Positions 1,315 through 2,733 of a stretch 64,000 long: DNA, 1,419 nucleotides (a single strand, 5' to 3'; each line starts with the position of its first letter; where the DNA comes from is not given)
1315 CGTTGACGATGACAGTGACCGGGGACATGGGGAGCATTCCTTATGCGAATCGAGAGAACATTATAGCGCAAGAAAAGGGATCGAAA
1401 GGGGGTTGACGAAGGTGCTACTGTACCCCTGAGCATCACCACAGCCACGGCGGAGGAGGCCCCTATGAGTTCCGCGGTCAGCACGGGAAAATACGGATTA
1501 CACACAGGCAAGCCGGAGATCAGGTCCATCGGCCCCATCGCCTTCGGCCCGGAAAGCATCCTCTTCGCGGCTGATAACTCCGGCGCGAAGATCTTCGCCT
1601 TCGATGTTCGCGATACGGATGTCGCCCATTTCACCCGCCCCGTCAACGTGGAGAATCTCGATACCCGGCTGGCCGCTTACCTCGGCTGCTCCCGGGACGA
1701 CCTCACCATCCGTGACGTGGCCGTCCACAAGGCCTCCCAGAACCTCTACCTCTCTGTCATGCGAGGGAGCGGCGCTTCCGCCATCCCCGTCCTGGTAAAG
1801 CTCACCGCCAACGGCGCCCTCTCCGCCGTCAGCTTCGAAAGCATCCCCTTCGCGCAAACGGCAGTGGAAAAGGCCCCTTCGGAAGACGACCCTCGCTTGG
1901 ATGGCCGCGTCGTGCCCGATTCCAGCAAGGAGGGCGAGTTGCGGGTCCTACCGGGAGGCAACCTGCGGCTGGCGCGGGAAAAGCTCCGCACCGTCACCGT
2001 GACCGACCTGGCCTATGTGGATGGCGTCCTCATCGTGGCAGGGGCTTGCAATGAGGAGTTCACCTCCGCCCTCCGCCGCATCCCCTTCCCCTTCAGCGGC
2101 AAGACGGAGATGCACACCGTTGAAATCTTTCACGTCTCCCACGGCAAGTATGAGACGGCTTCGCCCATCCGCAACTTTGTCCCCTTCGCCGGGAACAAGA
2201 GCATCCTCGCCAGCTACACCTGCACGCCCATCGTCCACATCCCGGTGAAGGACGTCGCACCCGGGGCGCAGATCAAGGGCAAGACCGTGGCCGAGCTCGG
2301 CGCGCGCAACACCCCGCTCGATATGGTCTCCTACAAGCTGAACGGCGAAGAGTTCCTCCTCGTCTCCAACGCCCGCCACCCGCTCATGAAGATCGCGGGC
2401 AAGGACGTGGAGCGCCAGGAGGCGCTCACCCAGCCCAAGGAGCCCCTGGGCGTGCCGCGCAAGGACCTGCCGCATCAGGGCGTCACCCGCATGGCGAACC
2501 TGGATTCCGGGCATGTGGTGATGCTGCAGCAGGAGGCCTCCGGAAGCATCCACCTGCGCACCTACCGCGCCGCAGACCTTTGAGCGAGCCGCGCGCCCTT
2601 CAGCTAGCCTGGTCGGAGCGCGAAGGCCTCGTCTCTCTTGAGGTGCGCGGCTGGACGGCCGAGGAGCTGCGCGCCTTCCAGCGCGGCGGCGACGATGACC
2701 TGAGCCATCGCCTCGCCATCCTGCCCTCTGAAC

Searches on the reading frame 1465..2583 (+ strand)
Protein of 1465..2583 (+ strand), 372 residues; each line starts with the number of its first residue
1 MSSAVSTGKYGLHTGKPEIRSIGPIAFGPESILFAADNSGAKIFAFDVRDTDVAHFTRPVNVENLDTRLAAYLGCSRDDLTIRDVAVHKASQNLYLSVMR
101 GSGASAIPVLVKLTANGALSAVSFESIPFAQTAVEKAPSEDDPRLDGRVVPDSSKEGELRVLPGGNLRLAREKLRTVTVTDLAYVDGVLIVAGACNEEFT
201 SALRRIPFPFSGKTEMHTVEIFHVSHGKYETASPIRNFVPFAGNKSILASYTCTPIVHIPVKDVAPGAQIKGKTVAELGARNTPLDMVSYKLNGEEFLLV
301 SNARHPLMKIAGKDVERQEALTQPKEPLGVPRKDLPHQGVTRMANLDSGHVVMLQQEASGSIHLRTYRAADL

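Call 79: find_encoding_contigs(protein=window:1465-2583:+, flank=10000, max_places=3)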
Protein window:1465-2583:+ (372 aa): 8 contigs read that carry it; 3 places shown.
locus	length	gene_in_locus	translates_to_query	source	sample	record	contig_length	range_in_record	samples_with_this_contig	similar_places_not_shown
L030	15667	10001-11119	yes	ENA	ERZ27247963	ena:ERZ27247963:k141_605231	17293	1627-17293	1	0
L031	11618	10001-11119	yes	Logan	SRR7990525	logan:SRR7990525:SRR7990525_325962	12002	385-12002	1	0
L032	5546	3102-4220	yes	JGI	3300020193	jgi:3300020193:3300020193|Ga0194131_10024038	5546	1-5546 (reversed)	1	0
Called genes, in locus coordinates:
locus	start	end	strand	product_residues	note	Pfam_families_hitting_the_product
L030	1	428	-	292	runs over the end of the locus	PF07934:OGG_N, PF00730:HhH-GPD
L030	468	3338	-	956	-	PF00929:RNase_T, PF00270:DEAD (faint), PF06733:DEAD_2 (weak), PF13307:Helicase_C_2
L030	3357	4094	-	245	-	PF02811:PHP (weak), PF13263:PHP_C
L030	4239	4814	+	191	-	PF07638:Sigma70_ECF (weak), PF04542:Sigma70_r2, PF08281:Sigma70_r4_2, PF04545:Sigma70_r4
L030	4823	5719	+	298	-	PF13490:zf-HC2, PF22618:RskA_N (faint), PF10099:RskA_C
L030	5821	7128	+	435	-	PF00709:Adenylsucc_synt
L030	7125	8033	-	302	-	PF00701:DHDPS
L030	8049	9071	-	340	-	PF01118:Semialdhyde_dh, PF02774:Semialdhyde_dhC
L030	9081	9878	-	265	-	PF01113:DapB_N, PF05173:DapB_C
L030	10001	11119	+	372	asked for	-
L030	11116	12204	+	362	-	-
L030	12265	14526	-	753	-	-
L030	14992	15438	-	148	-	PF13404:HTH_AsnC-type, PF13412:HTH_24, PF01037:AsnC_trans_reg, PF22482:AsnC_trans_reg_3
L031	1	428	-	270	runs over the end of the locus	?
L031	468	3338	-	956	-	PF00929:RNase_T, PF00270:DEAD (faint), PF06733:DEAD_2 (weak), PF13307:Helicase_C_2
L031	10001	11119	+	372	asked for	-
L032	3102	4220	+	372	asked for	-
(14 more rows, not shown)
